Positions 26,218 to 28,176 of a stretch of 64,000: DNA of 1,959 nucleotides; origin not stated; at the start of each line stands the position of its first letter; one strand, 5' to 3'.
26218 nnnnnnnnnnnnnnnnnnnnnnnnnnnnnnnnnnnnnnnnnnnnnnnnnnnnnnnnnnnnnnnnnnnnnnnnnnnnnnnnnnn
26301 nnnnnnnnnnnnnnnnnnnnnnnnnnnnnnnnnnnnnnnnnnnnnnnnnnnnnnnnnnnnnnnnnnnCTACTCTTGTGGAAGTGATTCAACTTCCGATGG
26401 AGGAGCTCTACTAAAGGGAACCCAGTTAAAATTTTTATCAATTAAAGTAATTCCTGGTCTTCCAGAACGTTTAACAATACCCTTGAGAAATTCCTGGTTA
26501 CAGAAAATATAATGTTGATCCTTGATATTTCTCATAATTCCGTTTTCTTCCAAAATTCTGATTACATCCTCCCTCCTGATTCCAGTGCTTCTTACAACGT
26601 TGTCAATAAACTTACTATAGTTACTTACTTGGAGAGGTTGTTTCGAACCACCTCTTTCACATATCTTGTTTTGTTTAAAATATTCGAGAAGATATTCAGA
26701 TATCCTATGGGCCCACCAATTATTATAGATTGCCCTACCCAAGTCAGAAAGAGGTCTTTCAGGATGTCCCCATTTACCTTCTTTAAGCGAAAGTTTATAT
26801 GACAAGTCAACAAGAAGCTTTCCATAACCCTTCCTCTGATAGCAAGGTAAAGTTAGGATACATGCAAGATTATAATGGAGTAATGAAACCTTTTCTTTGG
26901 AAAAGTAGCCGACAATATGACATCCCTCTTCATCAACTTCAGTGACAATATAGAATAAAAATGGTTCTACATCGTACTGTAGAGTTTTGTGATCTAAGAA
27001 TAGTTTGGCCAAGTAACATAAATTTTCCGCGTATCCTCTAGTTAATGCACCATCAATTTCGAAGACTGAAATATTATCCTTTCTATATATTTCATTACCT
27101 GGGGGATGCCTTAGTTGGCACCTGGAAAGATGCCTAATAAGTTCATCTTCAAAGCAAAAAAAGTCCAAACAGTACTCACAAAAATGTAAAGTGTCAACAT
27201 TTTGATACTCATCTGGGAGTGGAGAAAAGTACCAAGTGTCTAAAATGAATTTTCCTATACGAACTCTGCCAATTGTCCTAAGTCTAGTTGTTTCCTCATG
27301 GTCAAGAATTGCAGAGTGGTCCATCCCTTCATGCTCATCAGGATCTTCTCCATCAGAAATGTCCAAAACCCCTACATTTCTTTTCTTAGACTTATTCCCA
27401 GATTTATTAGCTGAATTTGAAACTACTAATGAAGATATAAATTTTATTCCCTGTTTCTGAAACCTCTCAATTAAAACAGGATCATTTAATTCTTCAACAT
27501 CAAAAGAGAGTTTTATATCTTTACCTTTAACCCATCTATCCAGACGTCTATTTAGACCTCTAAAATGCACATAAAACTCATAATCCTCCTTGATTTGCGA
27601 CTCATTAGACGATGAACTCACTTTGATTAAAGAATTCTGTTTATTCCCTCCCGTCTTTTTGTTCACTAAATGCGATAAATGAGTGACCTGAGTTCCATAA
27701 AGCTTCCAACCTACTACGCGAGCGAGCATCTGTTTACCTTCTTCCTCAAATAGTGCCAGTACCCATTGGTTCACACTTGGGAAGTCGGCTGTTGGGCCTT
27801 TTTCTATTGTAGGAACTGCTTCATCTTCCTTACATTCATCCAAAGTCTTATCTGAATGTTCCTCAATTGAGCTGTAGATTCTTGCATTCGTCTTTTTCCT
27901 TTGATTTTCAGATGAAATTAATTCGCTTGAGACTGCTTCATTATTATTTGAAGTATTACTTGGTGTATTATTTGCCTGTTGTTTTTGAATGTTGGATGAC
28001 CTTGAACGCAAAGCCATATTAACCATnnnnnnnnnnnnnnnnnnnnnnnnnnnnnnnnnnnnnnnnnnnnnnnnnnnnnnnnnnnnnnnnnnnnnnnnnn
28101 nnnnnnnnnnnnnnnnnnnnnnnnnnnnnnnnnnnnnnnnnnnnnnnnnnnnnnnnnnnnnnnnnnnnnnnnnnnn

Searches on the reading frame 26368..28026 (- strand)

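Call 63: search_protein_families(library=pfam, proteins=[window:26368-28026:-])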
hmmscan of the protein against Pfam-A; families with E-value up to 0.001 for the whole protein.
window:26368-28026:- (552 aa): 3 families
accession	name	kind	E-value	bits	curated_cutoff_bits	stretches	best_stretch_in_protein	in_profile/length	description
PF01853.24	MOZ_SAS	-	3.2e-73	245.6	32.2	1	308-503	1-179/180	MOZ/SAS family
PF17772.7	zf-MYST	-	9.2e-20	70.5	28.8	1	250-303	2-55/55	MYST family zinc finger domain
PF11717.14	Tudor-knot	-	4.4e-12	46.2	20.8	1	105-173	3-55/55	RNA binding activity-knot of a chromodomain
